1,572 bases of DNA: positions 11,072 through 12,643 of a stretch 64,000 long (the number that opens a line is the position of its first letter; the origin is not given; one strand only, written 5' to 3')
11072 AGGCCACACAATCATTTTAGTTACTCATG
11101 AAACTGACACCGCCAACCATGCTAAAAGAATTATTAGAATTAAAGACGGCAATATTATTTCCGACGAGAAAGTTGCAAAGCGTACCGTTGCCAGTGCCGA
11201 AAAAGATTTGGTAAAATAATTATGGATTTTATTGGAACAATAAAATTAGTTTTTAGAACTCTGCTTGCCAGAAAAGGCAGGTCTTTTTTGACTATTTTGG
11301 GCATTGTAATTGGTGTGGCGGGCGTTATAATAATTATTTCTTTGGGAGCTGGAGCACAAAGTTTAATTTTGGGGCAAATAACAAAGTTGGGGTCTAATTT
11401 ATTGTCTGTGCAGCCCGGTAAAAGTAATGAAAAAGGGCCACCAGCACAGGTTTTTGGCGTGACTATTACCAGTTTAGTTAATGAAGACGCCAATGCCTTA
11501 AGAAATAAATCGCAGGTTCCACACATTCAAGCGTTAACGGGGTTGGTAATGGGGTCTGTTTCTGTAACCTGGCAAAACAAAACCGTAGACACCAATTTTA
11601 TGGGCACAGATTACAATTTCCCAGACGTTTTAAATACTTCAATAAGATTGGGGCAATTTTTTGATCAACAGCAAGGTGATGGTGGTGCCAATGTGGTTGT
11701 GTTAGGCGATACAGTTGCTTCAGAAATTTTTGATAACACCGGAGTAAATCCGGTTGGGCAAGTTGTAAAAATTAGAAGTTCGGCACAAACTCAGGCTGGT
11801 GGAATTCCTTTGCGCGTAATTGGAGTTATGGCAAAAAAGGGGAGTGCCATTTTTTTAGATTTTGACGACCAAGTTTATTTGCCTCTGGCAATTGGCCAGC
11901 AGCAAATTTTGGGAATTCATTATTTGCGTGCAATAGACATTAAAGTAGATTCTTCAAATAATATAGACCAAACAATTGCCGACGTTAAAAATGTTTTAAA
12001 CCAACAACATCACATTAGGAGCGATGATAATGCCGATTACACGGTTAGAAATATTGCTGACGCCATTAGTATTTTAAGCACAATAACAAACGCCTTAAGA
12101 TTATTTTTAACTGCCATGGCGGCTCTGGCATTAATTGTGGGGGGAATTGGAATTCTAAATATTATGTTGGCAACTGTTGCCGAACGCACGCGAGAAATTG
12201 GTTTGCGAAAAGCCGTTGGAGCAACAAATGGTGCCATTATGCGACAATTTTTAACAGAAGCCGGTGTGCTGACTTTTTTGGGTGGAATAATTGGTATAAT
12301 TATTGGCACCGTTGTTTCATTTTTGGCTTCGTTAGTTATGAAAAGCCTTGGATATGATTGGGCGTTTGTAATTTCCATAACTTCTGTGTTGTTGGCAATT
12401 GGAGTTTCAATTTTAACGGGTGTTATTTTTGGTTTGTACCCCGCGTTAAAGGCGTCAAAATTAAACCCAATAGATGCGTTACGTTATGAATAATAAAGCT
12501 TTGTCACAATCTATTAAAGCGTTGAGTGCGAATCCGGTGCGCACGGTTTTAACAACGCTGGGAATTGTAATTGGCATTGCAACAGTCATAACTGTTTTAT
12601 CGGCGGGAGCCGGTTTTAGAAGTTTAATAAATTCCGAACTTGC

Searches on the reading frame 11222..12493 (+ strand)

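Call 56: search_protein_families(library=pfam, proteins=[window:11222-12493:+], max_evalue=0.00001)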
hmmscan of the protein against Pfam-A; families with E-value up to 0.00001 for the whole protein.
window:11222-12493:+ (423 aa): 2 families
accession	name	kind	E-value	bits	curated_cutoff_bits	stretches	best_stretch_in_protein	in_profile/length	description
PF12704.14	MacB_PCD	-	2.6e-41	142.6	27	1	21-257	1-206/207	MacB-like periplasmic core domain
PF02687.27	FtsX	-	5.3e-21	75.3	25.5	1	298-416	2-120/120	FtsX-like permease C-terminal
